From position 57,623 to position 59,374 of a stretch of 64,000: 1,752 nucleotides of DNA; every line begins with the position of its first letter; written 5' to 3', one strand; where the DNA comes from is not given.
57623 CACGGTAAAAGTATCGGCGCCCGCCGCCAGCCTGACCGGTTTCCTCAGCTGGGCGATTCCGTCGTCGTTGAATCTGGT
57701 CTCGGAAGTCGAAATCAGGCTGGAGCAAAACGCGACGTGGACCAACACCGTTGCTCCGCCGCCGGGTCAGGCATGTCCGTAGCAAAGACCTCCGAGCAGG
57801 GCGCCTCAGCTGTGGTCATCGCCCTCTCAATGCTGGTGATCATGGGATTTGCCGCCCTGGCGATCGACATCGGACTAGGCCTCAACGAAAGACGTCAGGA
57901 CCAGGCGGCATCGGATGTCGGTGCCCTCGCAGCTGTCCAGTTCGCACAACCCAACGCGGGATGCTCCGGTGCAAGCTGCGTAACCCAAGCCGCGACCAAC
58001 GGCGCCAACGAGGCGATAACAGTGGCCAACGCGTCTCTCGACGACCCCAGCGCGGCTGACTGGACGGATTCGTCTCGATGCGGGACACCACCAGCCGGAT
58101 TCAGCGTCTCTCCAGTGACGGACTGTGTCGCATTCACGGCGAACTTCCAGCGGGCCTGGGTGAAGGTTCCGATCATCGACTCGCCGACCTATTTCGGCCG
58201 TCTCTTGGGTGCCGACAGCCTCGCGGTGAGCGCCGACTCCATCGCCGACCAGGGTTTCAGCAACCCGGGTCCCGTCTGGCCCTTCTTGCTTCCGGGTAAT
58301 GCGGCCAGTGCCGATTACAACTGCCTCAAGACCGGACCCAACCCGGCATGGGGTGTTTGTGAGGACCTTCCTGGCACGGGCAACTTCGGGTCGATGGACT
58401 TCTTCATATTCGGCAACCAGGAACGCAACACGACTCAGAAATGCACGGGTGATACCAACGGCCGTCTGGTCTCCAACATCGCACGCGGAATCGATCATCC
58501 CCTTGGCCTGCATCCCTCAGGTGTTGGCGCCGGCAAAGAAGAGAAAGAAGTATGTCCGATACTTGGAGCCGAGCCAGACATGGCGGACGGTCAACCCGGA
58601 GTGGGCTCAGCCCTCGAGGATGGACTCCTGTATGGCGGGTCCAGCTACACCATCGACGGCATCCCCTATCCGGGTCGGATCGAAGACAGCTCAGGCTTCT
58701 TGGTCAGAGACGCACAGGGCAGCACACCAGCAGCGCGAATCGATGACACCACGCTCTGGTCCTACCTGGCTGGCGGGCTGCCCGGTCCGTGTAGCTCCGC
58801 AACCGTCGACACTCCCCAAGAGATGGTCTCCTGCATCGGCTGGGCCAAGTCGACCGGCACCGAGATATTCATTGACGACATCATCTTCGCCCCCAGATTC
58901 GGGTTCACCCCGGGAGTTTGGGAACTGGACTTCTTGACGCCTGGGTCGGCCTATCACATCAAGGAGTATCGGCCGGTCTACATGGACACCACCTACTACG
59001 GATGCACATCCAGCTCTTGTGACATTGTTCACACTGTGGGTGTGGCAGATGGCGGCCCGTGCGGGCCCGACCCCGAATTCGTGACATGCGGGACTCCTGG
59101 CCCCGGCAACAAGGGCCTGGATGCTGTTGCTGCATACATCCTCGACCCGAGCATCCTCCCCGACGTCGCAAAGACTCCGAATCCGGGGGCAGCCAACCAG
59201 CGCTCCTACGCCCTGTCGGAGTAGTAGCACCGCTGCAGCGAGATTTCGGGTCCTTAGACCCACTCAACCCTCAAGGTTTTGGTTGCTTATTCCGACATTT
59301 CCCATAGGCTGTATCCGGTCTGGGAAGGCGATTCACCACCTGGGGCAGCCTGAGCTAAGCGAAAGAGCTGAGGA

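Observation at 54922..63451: Tandem array of four cognate TadE-like + large Cys-rich TadG-like pairs downstream of sdhCAB, separate from the tad operon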

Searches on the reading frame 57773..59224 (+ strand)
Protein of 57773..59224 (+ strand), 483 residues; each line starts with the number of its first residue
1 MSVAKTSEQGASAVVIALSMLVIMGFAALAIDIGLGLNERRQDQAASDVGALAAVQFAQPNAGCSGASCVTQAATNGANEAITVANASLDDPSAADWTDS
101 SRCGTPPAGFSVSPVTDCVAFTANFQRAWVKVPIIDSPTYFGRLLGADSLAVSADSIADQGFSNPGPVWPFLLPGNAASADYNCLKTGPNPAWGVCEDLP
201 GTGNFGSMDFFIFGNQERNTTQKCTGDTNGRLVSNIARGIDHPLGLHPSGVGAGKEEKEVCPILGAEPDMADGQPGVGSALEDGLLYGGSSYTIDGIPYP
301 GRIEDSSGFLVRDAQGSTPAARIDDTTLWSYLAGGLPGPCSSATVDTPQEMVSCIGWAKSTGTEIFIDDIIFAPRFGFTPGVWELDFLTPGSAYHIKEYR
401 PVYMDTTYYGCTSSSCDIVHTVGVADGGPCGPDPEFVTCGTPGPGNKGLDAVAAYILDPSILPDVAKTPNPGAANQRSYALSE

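Call 6: search_protein_families(library=pfam, max_evalue=0.1, proteins=[window:57773-59221:+])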
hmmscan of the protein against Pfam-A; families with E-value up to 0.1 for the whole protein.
seq(483 aa): 1 family
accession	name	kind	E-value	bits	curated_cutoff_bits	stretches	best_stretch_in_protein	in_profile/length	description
PF13400.11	Tad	-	2.8e-05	24.8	22.3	1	11-56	2-46/47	Putative Flp pilus-assembly TadE/G-like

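Call 10: search_protein_families(library=ncbifam, max_evalue=0.1, proteins=[window:57773-59224:+])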
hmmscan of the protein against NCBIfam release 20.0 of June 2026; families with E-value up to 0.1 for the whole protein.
window:57773-59224:+ (483 aa): 2 families
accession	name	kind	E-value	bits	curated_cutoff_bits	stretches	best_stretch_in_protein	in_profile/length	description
TIGR03816.1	tadE_like_DECH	hypoth_equivalog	0.014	15.6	50.95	1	9-74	2-69/109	Rv3654c family TadE-like protein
NF005405.0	PRK06955.1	equivalog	0.054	12.6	312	1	28-81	162-214/300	biotin--[acetyl-CoA-carboxylase] ligase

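Call 11: find_homologous_proteins(query=window:57773-59224:+)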
Query window:57773-59224:+ (483 aa): 117 proteins with E <= 0.001 among 8000 candidates.
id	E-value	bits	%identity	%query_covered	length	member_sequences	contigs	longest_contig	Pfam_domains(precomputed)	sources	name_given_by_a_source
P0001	0.0e+0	1107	100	100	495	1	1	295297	-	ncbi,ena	-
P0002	1.4e-229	782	72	97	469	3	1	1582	-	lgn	-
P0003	5.6e-228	776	71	100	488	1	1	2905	-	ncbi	-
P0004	7.6e-223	759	69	99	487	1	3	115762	PF13400.12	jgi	jgi:hypothetical protein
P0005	3.8e-220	750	69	99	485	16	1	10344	PF13400.12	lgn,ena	-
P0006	2.8e-219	748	68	99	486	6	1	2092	PF13400.12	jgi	jgi:Putative Flp pilus-assembly TadE/G-like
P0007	7.2e-219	746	69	99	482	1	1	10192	PF13400.12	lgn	-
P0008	8.7e-218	743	68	100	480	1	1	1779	PF13400.12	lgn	-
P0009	6.3e-217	740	68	99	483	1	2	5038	PF13400.12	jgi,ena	-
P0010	1.2e-214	732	68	96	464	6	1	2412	PF13400.12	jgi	jgi:hypothetical protein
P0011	1.5e-214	732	68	99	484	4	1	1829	PF13400.12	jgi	jgi:Flp pilus assembly protein TadG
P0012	1.4e-213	729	67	99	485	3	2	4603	PF13400.12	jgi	jgi:hypothetical protein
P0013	4.6e-213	727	67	99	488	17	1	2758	PF13400.12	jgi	jgi:hypothetical protein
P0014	5.6e-213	727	67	99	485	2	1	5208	PF13400.12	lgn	-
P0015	3.2e-212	724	68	99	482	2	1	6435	PF13400.12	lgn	-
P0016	6.2e-212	723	68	96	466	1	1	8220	PF13400.12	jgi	-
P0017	8.1e-212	723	66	99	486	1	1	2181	PF13400.12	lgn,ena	-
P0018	1.6e-211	722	66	99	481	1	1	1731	PF13400.12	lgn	-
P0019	2.8e-211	721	67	99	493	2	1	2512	PF13400.12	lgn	-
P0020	3.7e-210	717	66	99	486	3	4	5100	PF13400.12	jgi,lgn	jgi:Flp pilus assembly protein TadG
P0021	2.0e-209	715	66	99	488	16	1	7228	PF13400.12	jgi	jgi:Putative Flp pilus-assembly TadE/G-like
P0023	1.2e-206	706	67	96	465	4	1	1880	PF13400.12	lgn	-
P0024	5.6e-206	704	66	96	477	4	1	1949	PF13400.12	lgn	-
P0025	2.7e-205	701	66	96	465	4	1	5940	PF13400.12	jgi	jgi:hypothetical protein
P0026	3.9e-205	701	64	99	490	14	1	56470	PF13400.12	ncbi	-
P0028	7.1e-200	683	64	99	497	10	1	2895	PF13400.12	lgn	-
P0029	1.1e-198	680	64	99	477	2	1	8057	PF13400.12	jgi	jgi:hypothetical protein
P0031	5.1e-196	671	64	96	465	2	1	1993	PF13400.12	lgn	-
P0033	9.1e-192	657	63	100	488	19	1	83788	PF13400.12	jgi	jgi:hypothetical protein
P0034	1.1e-185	637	59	99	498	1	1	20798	PF13400.12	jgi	jgi:hypothetical protein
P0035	1.9e-185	636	60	99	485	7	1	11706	PF13400.12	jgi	-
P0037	5.4e-183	628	60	99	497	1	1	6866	PF13400.12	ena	-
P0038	7.0e-182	624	58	99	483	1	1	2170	PF13400.12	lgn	-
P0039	1.6e-181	623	60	99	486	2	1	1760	PF13400.12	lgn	-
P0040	8.2e-181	621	59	99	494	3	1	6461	PF13400.12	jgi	jgi:Flp pilus assembly protein TadG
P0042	1.6e-178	613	59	100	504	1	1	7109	PF13400.12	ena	-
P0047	2.3e-173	596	57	99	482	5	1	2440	PF13400.12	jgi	jgi:Flp pilus assembly protein TadG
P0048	3.4e-173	595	55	100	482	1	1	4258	PF13400.12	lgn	-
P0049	1.5e-172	593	57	99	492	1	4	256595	-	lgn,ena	-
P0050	6.5e-172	591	56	99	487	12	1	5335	PF13400.12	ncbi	ncbi:MAG TPA: pilus assembly protein TadG-related protein [Acidimicrobiia bacterium]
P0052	4.0e-169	582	56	100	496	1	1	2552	PF13400.12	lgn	-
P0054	3.9e-168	579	55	99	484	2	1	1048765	PF13400.12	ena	-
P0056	2.5e-167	576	55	99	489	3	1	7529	PF13400.12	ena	-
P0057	2.5e-167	576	56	100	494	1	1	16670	PF13400.12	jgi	jgi:Flp pilus assembly protein TadG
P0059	6.8e-167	575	56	99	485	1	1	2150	PF13400.12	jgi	jgi:hypothetical protein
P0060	3.3e-166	572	56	99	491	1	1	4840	PF13400.12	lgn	-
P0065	3.5e-164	566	54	99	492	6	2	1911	PF13400.12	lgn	-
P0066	4.1e-164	566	54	100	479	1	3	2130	PF13400.12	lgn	-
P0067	7.1e-164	565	54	100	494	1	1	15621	PF13400.12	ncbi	-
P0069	2.4e-163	563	55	99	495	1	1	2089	PF13400.12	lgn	-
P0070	1.1e-162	561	53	100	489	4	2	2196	PF13400.12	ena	-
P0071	1.2e-162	561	54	100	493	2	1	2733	PF13400.12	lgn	-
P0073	9.1e-162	558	57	98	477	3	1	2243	PF13400.12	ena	-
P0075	5.2e-161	555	53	99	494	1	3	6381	PF13400.12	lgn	-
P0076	7.7e-161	555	53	99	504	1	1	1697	PF13400.12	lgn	-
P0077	1.2e-160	554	54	99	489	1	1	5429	PF13400.12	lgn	-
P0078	1.4e-160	554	55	99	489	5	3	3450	PF13400.12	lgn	-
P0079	1.8e-160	554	56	99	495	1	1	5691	PF13400.12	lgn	-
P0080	3.6e-160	552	54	99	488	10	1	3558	PF13400.12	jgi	jgi:Flp pilus assembly protein TadG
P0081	9.5e-160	551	55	99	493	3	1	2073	PF13400.12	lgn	-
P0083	1.5e-158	547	53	99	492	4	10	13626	PF13400.12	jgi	jgi:Flp pilus assembly protein TadG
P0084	5.8e-158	545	52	100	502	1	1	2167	PF13400.12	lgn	-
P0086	1.4e-157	544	53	99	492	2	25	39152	PF13400.12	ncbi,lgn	ncbi:MAG TPA: pilus assembly protein TadG-related protein [Acidimicrobiia bacterium]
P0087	2.2e-157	543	55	98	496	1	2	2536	PF13400.12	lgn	-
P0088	5.4e-157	542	52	99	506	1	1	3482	PF13400.12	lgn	-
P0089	2.3e-156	540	53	99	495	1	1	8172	PF13400.12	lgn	-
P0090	5.0e-156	539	54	99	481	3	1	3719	PF13400.12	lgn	-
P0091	5.8e-156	539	53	99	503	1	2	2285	PF13400.12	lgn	-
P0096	1.9e-154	534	53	99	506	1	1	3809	PF13400.12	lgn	-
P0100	4.5e-153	529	54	98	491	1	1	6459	PF13400.12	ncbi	ncbi:MAG TPA: TadE/TadG family type IV pilus assembly protein [Acidimicrobiia bacterium]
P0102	1.4e-152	528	51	99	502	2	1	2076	PF13400.12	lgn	-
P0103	2.1e-152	527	52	98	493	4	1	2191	PF13400.12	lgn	-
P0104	6.4e-152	525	52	99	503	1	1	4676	PF13400.12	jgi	jgi:Flp pilus assembly protein TadG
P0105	1.9e-149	517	53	98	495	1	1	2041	PF13400.12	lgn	-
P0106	3.1e-145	503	52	98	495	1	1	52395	PF13400.12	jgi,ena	-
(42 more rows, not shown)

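Call 12: find_encoding_contigs(protein=P0054, flank=10000, max_places=2)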
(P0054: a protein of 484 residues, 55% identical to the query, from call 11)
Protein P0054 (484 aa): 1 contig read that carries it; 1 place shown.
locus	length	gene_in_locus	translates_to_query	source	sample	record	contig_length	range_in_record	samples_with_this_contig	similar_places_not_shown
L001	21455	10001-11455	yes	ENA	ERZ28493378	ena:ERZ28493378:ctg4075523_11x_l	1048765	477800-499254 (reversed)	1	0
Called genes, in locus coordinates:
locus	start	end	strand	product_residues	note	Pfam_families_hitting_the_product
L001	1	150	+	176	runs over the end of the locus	-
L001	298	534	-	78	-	PF12728:HTH_17, PF00376:MerR (weak)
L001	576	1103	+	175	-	PF10759:BPA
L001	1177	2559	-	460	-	PF03796:DnaB_C (faint), PF06745:ATPase, PF13191:AAA_16 (faint), PF13481:AAA_25 (faint), PF23442:DUF7125 (weak), PF05729:NACHT (faint), PF09848:SLFN-g3_helicase (faint), PF06745:ATPase, +2 more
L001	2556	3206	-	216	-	PF00376:MerR, PF13411:MerR_1, PF00072:Response_reg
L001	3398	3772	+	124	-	PF01740:STAS, PF13466:STAS_2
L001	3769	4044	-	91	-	PF02467:Whib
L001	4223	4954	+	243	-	-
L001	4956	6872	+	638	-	PF00890:FAD_binding_2, PF01134:GIDA (faint), PF01266:DAO, PF03486:HI0933_like (faint), PF07992:Pyr_redox_2 (faint), PF02910:Succ_DH_flav_C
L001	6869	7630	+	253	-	PF13085:Fer2_3, PF12797:Fer4_2 (weak), PF00037:Fer4 (weak), PF12837:Fer4_6 (weak), PF12838:Fer4_7, PF13183:Fer4_8, PF13187:Fer4_9 (weak), PF13237:Fer4_10, +1 more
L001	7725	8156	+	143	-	PF07811:TadE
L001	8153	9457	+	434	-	-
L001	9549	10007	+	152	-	PF07811:TadE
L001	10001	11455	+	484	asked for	PF13400:Tad (weak)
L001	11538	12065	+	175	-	PF07811:TadE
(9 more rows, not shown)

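Call 13: find_encoding_contigs(protein=P0049, flank=10000, max_places=2)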
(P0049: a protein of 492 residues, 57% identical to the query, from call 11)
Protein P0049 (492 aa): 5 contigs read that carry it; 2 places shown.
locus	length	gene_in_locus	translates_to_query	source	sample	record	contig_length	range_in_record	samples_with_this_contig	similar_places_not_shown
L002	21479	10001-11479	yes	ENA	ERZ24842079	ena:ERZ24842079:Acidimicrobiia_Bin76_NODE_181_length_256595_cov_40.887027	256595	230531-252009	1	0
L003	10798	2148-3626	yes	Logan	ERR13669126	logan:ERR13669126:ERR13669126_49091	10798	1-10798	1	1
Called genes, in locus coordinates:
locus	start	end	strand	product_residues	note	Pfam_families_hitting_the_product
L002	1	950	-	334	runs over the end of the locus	PF13180:PDZ_2, PF17820:PDZ_6, PF05362:Lon_C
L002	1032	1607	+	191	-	PF02632:BioY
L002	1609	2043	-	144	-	PF02391:MoaE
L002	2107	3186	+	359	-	PF10103:Zincin_2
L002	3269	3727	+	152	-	PF00578:AhpC-TSA, PF08534:Redoxin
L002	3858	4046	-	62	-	PF02416:TatA_B_E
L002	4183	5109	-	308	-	-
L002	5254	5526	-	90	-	PF02467:Whib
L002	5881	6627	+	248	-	PF01127:Sdh_cyt (weak)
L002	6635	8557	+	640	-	PF00890:FAD_binding_2, PF01134:GIDA (faint), PF01266:DAO, PF03486:HI0933_like (faint), PF07992:Pyr_redox_2 (faint), PF13450:NAD_binding_8 (weak), PF02910:Succ_DH_flav_C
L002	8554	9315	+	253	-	PF13085:Fer2_3, PF00037:Fer4 (weak), PF12837:Fer4_6 (weak), PF12838:Fer4_7, PF13183:Fer4_8, PF13187:Fer4_9 (weak), PF13237:Fer4_10 (weak), PF13534:Fer4_17 (weak), +1 more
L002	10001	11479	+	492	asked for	-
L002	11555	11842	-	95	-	PF00216:Bac_DNA_binding, PF18291:HU-HIG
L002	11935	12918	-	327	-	PF00056:Ldh_1_N, PF02866:Ldh_1_C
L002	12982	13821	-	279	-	PF02749:QRPTase_N, PF01729:QRPTase_C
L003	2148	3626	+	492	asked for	-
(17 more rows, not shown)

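Call 17: find_encoding_contigs(protein=P0001, flank=10000, max_places=2)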
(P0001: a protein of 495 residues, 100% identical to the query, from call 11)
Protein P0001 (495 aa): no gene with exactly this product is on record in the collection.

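Call 20: find_encoding_contigs(protein=P0004, flank=10000, max_places=2)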
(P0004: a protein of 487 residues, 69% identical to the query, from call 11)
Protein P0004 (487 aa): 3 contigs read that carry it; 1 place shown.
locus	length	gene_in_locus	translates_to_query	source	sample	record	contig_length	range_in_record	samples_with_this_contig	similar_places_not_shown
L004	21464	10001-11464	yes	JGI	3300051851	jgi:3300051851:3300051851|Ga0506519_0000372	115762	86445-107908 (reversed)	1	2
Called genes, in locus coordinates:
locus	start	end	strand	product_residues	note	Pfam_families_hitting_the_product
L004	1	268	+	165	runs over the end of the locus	-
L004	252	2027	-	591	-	PF08376:NIT, PF07228:SpoIIE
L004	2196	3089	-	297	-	PF01040:UbiA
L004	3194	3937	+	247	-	PF02518:HATPase_c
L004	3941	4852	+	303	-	-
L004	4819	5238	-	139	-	PF01638:HxlR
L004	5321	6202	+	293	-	PF00089:Trypsin (faint), PF13365:Trypsin_2, PF13180:PDZ_2 (weak), PF17820:PDZ_6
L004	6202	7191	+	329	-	PF00089:Trypsin, PF13365:Trypsin_2, PF00595:PDZ (faint), PF13180:PDZ_2, PF17820:PDZ_6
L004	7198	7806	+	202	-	-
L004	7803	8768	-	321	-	-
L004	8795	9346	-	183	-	PF04542:Sigma70_r2, PF08281:Sigma70_r4_2, PF04545:Sigma70_r4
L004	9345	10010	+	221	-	PF07811:TadE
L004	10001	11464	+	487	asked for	PF13400:Tad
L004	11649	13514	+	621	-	PF02872:5_nucleotid_C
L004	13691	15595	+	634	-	PF02922:CBM_48, PF00128:Alpha-amylase, PF02806:Alpha-amylase_C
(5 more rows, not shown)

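Call 21: find_related_loci(query=A3, collection=genome_contigs, flank=10000)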
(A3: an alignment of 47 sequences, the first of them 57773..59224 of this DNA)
Query A3 (483 aa) in genome_contigs; peptide patterns used: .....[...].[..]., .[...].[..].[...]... (x = any residue, [..] = any of these).
113 stretches matched a pattern; 34 encode a relative of the query (tblastn E <= 1e-3); 32 distinct loci.
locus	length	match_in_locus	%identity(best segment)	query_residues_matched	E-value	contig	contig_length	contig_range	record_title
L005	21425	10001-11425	69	7-483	0e+0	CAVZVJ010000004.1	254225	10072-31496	MAG: uncultured Acidobacteriota bacterium isolate MFD02242.bin.2.306 genome assembly, contig: contig_20588, whole genome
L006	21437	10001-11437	67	8-483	0e+0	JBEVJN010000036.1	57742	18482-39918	MAG: Acidimicrobiia bacterium isolate T4R1BO.metabat2.227 T4R1BO.metabat2.227_k133_18297445, whole genome shotgun sequen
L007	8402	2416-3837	69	7-482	0e+0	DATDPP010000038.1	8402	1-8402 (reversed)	MAG TPA_asm: Acidimicrobiia bacterium isolate SMAG_U7924 k141_1379688, whole genome shotgun sequence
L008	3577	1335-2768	67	8-483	0e+0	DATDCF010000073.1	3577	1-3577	MAG TPA_asm: Acidimicrobiia bacterium isolate SMAG_U141 k141_1057808, whole genome shotgun sequence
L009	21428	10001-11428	65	7-483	0e+0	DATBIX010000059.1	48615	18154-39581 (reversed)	MAG TPA_asm: Acidimicrobiia bacterium isolate SMAG_U3905 k141_4030474, whole genome shotgun sequence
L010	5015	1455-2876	66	8-483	0e+0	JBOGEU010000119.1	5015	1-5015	MAG: Acidimicrobiia bacterium isolate M3-S_maxbin2.bin.379 k127_1176495, whole genome shotgun sequence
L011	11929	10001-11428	65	7-483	0e+0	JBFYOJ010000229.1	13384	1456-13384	MAG: Acidimicrobiia bacterium isolate PPR_0124 k121_2219207, whole genome shotgun sequence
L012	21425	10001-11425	64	8-481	0e+0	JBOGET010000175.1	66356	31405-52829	MAG: Acidimicrobiia bacterium isolate M3-S_metabat2.bin.293 k127_2733328, whole genome shotgun sequence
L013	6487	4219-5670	58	5-481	4e-176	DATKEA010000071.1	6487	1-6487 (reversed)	MAG TPA_asm: Acidimicrobiia bacterium isolate SMAG_U14487 k141_335575, whole genome shotgun sequence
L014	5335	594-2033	56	7-483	5e-175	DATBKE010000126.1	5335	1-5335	MAG TPA_asm: Acidimicrobiia bacterium isolate SMAG_U3938 k141_4025019, whole genome shotgun sequence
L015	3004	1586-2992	57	8-476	7e-168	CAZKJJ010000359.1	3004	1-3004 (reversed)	MAG TPA_asm: uncultured Acidimicrobiia bacterium isolate SRP321284_co1_79 genome assembly, contig: NODE_52481_length_300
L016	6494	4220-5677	53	5-481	4e-159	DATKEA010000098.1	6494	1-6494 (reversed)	MAG TPA_asm: Acidimicrobiia bacterium isolate SMAG_U14487 k141_3526562, whole genome shotgun sequence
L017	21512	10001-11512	52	1-483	5e-158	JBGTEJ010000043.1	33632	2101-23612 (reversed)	MAG: Acidimicrobiia bacterium isolate JTS-RE164 k141_5852430, whole genome shotgun sequence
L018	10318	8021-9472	54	5-481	3e-156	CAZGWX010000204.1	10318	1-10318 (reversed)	MAG TPA_asm: uncultured Acidimicrobiaceae bacterium isolate binchicken_co31_406 genome assembly, contig: k141_1313243, w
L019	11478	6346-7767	56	8-481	2e-156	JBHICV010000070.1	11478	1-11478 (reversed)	MAG: Acidimicrobiia bacterium isolate Bea_3_bin.44 NODE_1247_length_11478_cov_7.496455, whole genome shotgun sequence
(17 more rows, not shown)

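Call 26: predict_structure(alignment_id=A3)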
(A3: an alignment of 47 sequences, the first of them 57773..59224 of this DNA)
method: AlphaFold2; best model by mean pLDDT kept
length: 483 residues; sequences in the alignment: 47
mean_pLDDT: 91.0   pTM: 0.86
mean pLDDT of the five models: 91.0, 90.0, 89.7, 88.4, 88.0
residues with pLDDT >= 90: 347; 70-90: 120; 50-70: 12; < 50: 4
segments of 3 or more residues with pLDDT < 50: 1-4
pLDDT, mean of each block of 10 residues (from residue 1): 53 84 83 86 95 97 90 97 96 92 95 97 96 91 80 96 93 87 91 82 83 93 93 96 95 92 95 85 94 94 95 88 96 93 91 96 96 96 86 92 96 93 93 92 80 95 94 93 94
secondary structure, 60 per line:
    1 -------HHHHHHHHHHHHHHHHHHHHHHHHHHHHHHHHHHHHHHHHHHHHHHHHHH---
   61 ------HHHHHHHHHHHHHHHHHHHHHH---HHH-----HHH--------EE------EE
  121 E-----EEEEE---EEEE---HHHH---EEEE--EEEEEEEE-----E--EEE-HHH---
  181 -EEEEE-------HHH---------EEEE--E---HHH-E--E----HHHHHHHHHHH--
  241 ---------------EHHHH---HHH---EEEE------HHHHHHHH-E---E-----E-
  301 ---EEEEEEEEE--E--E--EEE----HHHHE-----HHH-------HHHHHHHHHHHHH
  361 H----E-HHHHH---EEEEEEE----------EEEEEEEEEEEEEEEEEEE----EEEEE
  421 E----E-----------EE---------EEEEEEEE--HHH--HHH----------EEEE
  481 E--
elements in order: H8-57 H67-88 E119-121 E127-131 E135-138 H142-145 E149-152 E155-162 E171-173 E182-186 E206-209 H228-238 H257-260 E270-273 H280-287 E304-312 E321-323 H328-331 H348-361 H368-372 E376-382 E393-411 E416-421 E449-456 E477-481

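Call 56: fold_search(model_id=the predicted structure, library=pdb)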
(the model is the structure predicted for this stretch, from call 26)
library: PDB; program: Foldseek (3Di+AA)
matches with E <= 10: 78; with E <= 0.001: 0
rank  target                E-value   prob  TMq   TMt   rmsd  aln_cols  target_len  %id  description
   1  1jki_A                1.6e-01  0.02  0.05  0.05  24.4       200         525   12  myo-Inositol-1-phosphate Synthase Complexed with an Inhibitor, 2-deoxy-glucitol-6-phosphate (released 2002-04-10)
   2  1p1f_A                1.9e-01  0.01  0.05  0.05  23.8       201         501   13  Crystal structure of apo 1L-myo-inositol 1-phosphate synthase (released 2003-07-08)
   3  1p1i_A                2.0e-01  0.01  0.05  0.05  24.3       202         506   12  Crystal structure of the NAD+-bound 1L-myo-inositol 1-phosphate synthase (released 2003-07-08)
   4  1p1j_B                2.9e-01  0.01  0.05  0.05  24.5       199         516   12  Crystal structure of the 1L-myo-inositol 1-phosphate synthase complexed with NADH (released 2003-07-08)
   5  1la2_A                2.9e-01  0.01  0.05  0.05  23.7       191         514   13  Structural analysis of Saccharomyces cerevisiae myo-inositol phosphate synthase (released 2002-04-10)
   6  1p1k_B                3.1e-01  0.01  0.05  0.05  24.3       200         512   14  Crystal structure of the 1L-myo-inositol 1-phosphate synthase complexed with NADH in the presence of EDTA (released 2003-07-08)
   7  1jkf_B                3.1e-01  0.01  0.05  0.05  24.2       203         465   12  Holo 1L-myo-inositol-1-phosphate Synthase (released 2002-04-10)
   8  1jki_B                3.3e-01  0.03  0.05  0.05  12.6        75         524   13  myo-Inositol-1-phosphate Synthase Complexed with an Inhibitor, 2-deoxy-glucitol-6-phosphate (released 2002-04-10)
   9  1p1i_B                4.2e-01  0.01  0.05  0.05  23.9       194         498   12  Crystal structure of the NAD+-bound 1L-myo-inositol 1-phosphate synthase (released 2003-07-08)
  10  1p1h_C                4.2e-01  0.01  0.05  0.05  24.1       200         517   12  Crystal structure of the 1L-myo-inositol/NAD+ complex (released 2003-07-08)
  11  1p1f_B                5.8e-01  0.03  0.05  0.05  11.8        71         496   13  Crystal structure of apo 1L-myo-inositol 1-phosphate synthase (released 2003-07-08)
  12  1jv2_A                6.5e-01  0.01  0.06  0.04  18.4       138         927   12  CRYSTAL STRUCTURE OF THE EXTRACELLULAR SEGMENT OF INTEGRIN ALPHAVBETA3 (released 2001-10-17)
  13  1p1h_D                7.4e-01  0.03  0.05  0.05  11.8        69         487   14  Crystal structure of the 1L-myo-inositol/NAD+ complex (released 2003-07-08)
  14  5neu_A                8.4e-01  0.01  0.05  0.05  18.0       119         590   12  Localised Reconstruction of Integrin alpha V beta 6 bound to Foot and Mouth Disease Virus O1 Manisa - Pose B. (released 2017-06-21)
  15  1jkf_A                1.1e+00  0.02  0.05  0.05  12.6        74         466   16  Holo 1L-myo-inositol-1-phosphate Synthase (released 2002-04-10)
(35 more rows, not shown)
